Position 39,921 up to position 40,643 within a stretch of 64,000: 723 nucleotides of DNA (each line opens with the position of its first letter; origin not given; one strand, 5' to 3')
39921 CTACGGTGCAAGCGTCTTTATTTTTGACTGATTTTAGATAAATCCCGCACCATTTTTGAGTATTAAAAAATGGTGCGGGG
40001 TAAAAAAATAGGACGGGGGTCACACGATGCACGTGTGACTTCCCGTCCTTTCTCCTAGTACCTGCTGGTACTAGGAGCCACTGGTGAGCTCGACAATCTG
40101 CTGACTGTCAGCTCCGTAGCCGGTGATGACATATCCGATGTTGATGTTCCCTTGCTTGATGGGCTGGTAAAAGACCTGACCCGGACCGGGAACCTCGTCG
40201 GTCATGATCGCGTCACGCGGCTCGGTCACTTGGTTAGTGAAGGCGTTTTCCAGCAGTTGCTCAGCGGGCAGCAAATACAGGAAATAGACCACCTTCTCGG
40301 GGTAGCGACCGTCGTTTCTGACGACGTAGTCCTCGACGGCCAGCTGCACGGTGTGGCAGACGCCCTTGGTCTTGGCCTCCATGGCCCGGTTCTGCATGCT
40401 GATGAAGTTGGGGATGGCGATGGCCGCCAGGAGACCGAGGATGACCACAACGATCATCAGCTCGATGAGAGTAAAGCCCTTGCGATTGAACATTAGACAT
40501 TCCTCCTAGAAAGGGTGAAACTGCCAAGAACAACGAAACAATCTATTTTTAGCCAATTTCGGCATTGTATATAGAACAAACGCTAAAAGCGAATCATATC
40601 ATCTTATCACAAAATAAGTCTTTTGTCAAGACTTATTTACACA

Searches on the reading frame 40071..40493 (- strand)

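Call 21: search_protein_families(library=pfam, proteins=[window:40071-40493:-], max_evalue=0.01)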
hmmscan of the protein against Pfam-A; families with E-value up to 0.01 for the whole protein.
window:40071-40493:- (140 aa): 1 family
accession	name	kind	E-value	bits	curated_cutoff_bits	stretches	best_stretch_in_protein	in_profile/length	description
PF07963.17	N_methyl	-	1.4e-09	37.6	21.2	1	1-27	1-27/27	Prokaryotic N-terminal methylation motif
